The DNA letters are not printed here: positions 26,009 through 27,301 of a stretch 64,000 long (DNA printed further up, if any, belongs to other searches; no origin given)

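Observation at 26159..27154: Nudix hydrolase fused to a low-molecular-weight PTP/ArsC-like phosphatase domain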

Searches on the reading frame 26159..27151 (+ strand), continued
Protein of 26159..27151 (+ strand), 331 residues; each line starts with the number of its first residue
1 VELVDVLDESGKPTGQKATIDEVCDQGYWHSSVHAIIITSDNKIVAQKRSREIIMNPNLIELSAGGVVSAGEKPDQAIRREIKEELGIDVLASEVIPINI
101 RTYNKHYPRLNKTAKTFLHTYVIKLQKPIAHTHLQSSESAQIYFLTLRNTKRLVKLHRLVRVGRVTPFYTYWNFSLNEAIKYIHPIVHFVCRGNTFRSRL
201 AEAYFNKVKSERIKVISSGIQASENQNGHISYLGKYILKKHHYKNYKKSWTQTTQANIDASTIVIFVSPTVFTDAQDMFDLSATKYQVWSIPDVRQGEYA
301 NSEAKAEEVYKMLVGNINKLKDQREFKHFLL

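Call 33: search_protein_families(library=pfam, proteins=[P0128, P0136, P0118, P0132, P0196, P0096, P0121, P0161, P0157, P0119], max_evalue=0.001)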
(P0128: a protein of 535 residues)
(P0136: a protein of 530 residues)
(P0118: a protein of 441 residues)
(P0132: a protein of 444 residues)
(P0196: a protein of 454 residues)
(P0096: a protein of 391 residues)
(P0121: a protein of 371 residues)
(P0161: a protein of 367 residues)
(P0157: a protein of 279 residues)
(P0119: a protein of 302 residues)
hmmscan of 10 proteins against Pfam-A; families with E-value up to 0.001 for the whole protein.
P0128 (535 aa): 2 families
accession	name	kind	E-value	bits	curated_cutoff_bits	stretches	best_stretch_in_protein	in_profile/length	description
PF00293.34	NUDIX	-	4.8e-51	172.7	21.1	3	218-338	2-128/134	NUDIX domain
PF22327.2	Nudt16-like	-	7.9e-09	36.1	27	0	419-469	31-81/161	U8 snoRNA-decapping enzyme-like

P0136 (530 aa): 2 families
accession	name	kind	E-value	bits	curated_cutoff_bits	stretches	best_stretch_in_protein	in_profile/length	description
PF00293.34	NUDIX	-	6.6e-51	172.3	21.1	3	208-321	2-119/134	NUDIX domain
PF14815.12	NUDIX_4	-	0.00066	19.9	35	0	38-91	2-51/113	NUDIX domain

P0118 (441 aa): 2 families
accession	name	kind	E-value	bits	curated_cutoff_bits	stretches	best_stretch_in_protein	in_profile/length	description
PF00293.34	NUDIX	-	9.1e-31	107.1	21.1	2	103-238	3-119/134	NUDIX domain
PF01381.28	HTH_3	-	3.2e-07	30.7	23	1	12-63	4-55/55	Helix-turn-helix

P0132 (444 aa): 4 families
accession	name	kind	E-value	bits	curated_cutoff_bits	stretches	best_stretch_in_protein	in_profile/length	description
PF00293.34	NUDIX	-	6.7e-27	94.6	21.1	2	291-412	3-124/134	NUDIX domain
PF01381.28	HTH_3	-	2.1e-07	31.3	23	1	7-53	1-47/55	Helix-turn-helix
PF12844.13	HTH_19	-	8.8e-05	22.8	30.2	1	4-60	1-57/64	Helix-turn-helix domain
PF13560.12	HTH_31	-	0.00015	22.4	27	1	3-40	2-39/64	Helix-turn-helix domain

P0196 (454 aa): 2 families
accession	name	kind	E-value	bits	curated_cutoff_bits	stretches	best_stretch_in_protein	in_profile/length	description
PF00293.34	NUDIX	-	8.9e-19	68.3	21.1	1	30-161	3-130/134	NUDIX domain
PF13672.11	PP2C_2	-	0.00038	20.5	24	0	193-315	12-138/209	Protein phosphatase 2C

P0096 (391 aa): 4 families
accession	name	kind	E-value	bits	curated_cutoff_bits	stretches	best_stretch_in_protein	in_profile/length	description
PF00702.32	Hydrolase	-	3.9e-23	83.3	26.4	1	2-177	1-191/191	haloacid dehalogenase-like hydrolase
PF00293.34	NUDIX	-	3.7e-20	72.8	21.1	1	231-348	3-115/134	NUDIX domain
PF13419.12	HAD_2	-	4.1e-15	56.8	23.8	1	84-182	78-177/178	Haloacid dehalogenase-like hydrolase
PF13242.12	Hydrolase_like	-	8.9e-06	26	22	1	139-205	3-66/75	HAD-hyrolase-like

P0121 (371 aa): 2 families
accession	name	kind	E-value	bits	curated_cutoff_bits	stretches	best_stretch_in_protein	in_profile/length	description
PF00293.34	NUDIX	-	1.5e-34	119.3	21.1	2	219-340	2-119/134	NUDIX domain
PF14815.12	NUDIX_4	-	0.00045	20.4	35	0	225-282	3-55/113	NUDIX domain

P0161 (367 aa): 1 family
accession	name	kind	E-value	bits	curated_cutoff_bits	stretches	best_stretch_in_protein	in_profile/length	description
PF00293.34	NUDIX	-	7.5e-25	87.9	21.1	2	219-347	2-127/134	NUDIX domain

P0157 (279 aa): 1 family
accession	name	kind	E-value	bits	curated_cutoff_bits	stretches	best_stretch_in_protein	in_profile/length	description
PF01451.26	LMWPc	-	0.00029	21.5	23.2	1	3-93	1-93/144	Low molecular weight phosphotyrosine protein phosphatase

P0119 (302 aa): 1 family
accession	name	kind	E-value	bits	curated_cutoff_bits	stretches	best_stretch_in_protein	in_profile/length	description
PF00293.34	NUDIX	-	9.4e-13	48.8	21.1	1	144-264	3-118/134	NUDIX domain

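Call 36: search_protein_families(library=ncbifam, proteins=[P0096, P0172, P0090, P0196, P0099], max_evalue=0.001)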
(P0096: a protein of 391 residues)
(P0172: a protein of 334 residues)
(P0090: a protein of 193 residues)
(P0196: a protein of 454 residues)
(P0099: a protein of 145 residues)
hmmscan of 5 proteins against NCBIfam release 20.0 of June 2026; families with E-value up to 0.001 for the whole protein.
P0096 (391 aa): 40 families (the best 25 are shown)
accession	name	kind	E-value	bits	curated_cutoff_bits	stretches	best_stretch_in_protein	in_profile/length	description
TIGR02247.1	HAD-1A3-hyp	subfamily_domain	6.9e-29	101.1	125.4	1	2-194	2-206/211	epoxide hydrolase N-terminal domain-like phosphatase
TIGR02252.1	DREG-2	subfamily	1.9e-18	67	155.2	1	51-181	61-202/203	HAD hydrolase, REG-2-like, family IA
TIGR02253.1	CTE7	subfamily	7.4e-18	65.1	169.75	1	81-182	90-193/221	TIGR02253 family HAD-type hydrolase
TIGR01509.1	HAD-SF-IA-v3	subfamily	4.9e-17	62.5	29.4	1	85-182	65-153/154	HAD-IA family hydrolase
TIGR01428.1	HAD_type_II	equivalog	2.2e-16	60.5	125.4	1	57-181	59-188/197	haloacid dehalogenase type II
NF006991.0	PRK09456.1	equivalog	6.3e-16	58.7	295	1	6-184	4-185/199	glucose-1-phosphatase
NF011922.0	PRK15393.1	equivalog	7.2e-15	55.1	152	1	205-291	13-98/182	NUDIX hydrolase YfcD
TIGR02254.1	YjjG_YfnB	equivalog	7e-14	51.8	159.9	1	90-184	102-197/223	YjjG family noncanonical pyrimidine nucleotidase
NF002995.0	PRK03759.1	equivalog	1.3e-11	44.5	127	1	203-359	7-158/185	isopentenyl-diphosphate Delta-isomerase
TIGR01549.1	HAD-SF-IA-v1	subfamily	1.7e-11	44.7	23.3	1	89-177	63-149/149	HAD-IA family hydrolase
NF009695.0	PRK13222.1-2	equivalog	3e-11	43.2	225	1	86-184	95-194/226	phosphoglycolate phosphatase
NF053830.1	RUBPPhHalo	equivalog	5.7e-11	42.5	330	1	83-186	101-206/234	ribulose-1,5-bisphosphate 5-phosphatase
TIGR01993.1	Pyr-5-nucltdase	equivalog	6e-11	42.5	142.9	1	84-181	83-181/183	pyrimidine 5'-nucleotidase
NF009804.0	PRK13288.1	equivalog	1.8e-10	40.7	218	1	86-179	83-177/215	pyrophosphatase PpaX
TIGR01990.1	bPGM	equivalog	7.3e-10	39.1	189.4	1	89-182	93-185/187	beta-phosphoglucomutase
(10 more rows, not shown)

P0172 (334 aa): 17 families
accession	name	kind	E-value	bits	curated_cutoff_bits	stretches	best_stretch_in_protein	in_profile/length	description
NF008736.0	PRK11762.1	equivalog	1.4e-11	44.3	169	1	201-321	47-168/186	ADP compounds hydrolase NudE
NF006530.0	PRK08999.1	equivalog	4.7e-08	32.5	245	1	207-260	12-65/315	Nudix family hydrolase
NF041652.1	Nud_hyd_Dein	equivalog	6.8e-08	32.9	200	1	196-318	8-136/152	Nudix hydrolase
TIGR02705.1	nudix_YtkD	equivalog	1.6e-07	31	154.4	1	200-283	23-102/156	RNA deprotection pyrophosphohydrolase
TIGR00586.1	mutt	equivalog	4.1e-07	30.1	97.9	1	206-258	10-62/129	8-oxo-dGTP diphosphatase MutT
TIGR02691.1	arsC_pI258_fam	equivalog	6.6e-07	29.6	174.3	1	9-122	1-109/129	arsenate reductase (thioredoxin)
TIGR00052.1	TIGR00052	subfamily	2.5e-06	27.2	79.55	1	180-320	23-176/188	nudix-type nucleoside diphosphatase, YffH/AdpP family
NF008044.0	PRK10776.1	equivalog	2.6e-06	27.3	148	1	227-258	30-61/130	8-oxo-dGTP diphosphatase MutT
NF010053.0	PRK13530.1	subfamily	2.8e-06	27.7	215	1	9-119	6-108/133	arsenate reductase (thioredoxin)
NF003785.0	PRK05379.1-1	equivalog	8e-06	25.3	418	1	206-258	208-258/347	bifunctional nicotinamide-nucleotide adenylyltransferase/Nudix hydroxylase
NF001299.0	PRK00241.1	equivalog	1.3e-05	24.9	158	1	205-258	138-189/263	NAD(+) diphosphatase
NF001938.0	PRK00714.1-5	equivalog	3.1e-05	23.4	116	1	206-265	18-81/172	RNA pyrophosphohydrolase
TIGR02689.1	ars_reduc_gluta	equivalog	5.1e-05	23.5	157.6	1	9-52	3-46/126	arsenate reductase, glutathione/glutaredoxin type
NF007834.0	PRK10546.1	equivalog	8.1e-05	22.4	156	1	209-261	11-63/135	pyrimidine (deoxy)nucleoside triphosphate diphosphatase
NF011585.0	PRK15009.1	equivalog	0.00013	21.8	234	1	225-331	76-184/191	GDP-mannose pyrophosphatase NudK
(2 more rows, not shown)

P0090 (193 aa): 17 families
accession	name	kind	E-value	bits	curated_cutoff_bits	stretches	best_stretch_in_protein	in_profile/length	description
NF011922.0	PRK15393.1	equivalog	2.1e-15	56.8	152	1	3-151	12-148/182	NUDIX hydrolase YfcD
NF002995.0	PRK03759.1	equivalog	7.2e-12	45.3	127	1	2-158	7-158/185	isopentenyl-diphosphate Delta-isomerase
TIGR00586.1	mutt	equivalog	2.3e-08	34.1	97.9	1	33-111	8-80/129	8-oxo-dGTP diphosphatase MutT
NF006530.0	PRK08999.1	equivalog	4.8e-08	32.4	245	1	33-105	9-79/315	Nudix family hydrolase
TIGR02150.1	IPP_isom_1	equivalog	3e-06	27.2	105.8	1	6-157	3-147/159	isopentenyl-diphosphate delta-isomerase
NF008044.0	PRK10776.1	equivalog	3.3e-06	27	148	1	35-95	9-67/130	8-oxo-dGTP diphosphatase MutT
NF001936.0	PRK00714.1-3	equivalog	9.2e-06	25.6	118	1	58-154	35-134/155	RNA pyrophosphohydrolase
NF001938.0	PRK00714.1-5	equivalog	2.5e-05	23.7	116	1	35-90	18-76/172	RNA pyrophosphohydrolase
NF003787.0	PRK05379.1-4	equivalog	2.9e-05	23.2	449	1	58-153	232-327/346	bifunctional nicotinamide-nucleotide adenylyltransferase/Nudix hydroxylase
NF041652.1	Nud_hyd_Dein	equivalog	4e-05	23.9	200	1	31-158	14-135/152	Nudix hydrolase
NF007834.0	PRK10546.1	equivalog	5.3e-05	23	156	1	35-92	8-63/135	pyrimidine (deoxy)nucleoside triphosphate diphosphatase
NF006961.0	PRK09438.1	equivalog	5.3e-05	22.7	103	1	36-111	14-86/151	dihydroneopterin triphosphate diphosphatase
NF001299.0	PRK00241.1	equivalog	0.00011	21.7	158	1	62-100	162-198/263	NAD(+) diphosphatase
NF041653.1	Nud_hyd_Meth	equivalog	0.00028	20.7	300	1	29-90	26-86/170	Nudix hydrolase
NF001937.0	PRK00714.1-4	equivalog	0.00054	19.6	139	1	31-95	9-67/161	RNA pyrophosphohydrolase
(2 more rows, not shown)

P0196 (454 aa): 15 families
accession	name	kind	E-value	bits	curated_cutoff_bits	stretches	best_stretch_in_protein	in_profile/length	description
NF002995.0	PRK03759.1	equivalog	2.9e-21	75.9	127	1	3-157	8-157/185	isopentenyl-diphosphate Delta-isomerase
TIGR02150.1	IPP_isom_1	equivalog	2.5e-13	50.1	105.8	1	6-161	3-151/159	isopentenyl-diphosphate delta-isomerase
NF041653.1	Nud_hyd_Meth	equivalog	8.4e-11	41.9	300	1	12-158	10-146/170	Nudix hydrolase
NF011922.0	PRK15393.1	equivalog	9e-09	35.2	152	1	1-89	10-97/182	NUDIX hydrolase YfcD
NF012016.0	PRK15472.1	equivalog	1e-08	35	95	1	38-152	11-124/141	nucleoside triphosphatase NudI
NF001936.0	PRK00714.1-3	equivalog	2.1e-08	34.2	118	1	51-155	28-135/155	RNA pyrophosphohydrolase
TIGR00586.1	mutt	equivalog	1.6e-07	31.4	97.9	1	38-104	13-75/129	8-oxo-dGTP diphosphatase MutT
NF001938.0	PRK00714.1-5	equivalog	9.4e-07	28.3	116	1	26-90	9-76/172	RNA pyrophosphohydrolase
NF006961.0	PRK09438.1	equivalog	1.2e-06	28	103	1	44-100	22-73/151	dihydroneopterin triphosphate diphosphatase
NF006530.0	PRK08999.1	equivalog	1.3e-06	27.7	245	1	39-103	15-75/315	Nudix family hydrolase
NF008044.0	PRK10776.1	equivalog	3.7e-06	26.8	148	1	38-106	12-76/130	8-oxo-dGTP diphosphatase MutT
NF008736.0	PRK11762.1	equivalog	5.8e-05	22.7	169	1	65-158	80-164/186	ADP compounds hydrolase NudE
NF007834.0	PRK10546.1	equivalog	0.00025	20.9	156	1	38-94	11-65/135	pyrimidine (deoxy)nucleoside triphosphate diphosphatase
NF001299.0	PRK00241.1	equivalog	0.00054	19.5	158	0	36-90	140-190/263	NAD(+) diphosphatase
NF052459.1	OxoGTPPhMutT1Mycb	equivalog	0.0009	18.4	475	0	60-93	29-63/292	8-oxo-(d)GTP phosphatase MutT1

P0099 (145 aa): 2 families
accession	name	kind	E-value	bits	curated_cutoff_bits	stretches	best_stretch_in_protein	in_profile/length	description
NF010053.0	PRK13530.1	subfamily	0.00037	20.9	215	1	1-92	1-87/133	arsenate reductase (thioredoxin)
TIGR02691.1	arsC_pI258_fam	equivalog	0.00092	19.5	174.3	0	6-122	1-110/129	arsenate reductase (thioredoxin)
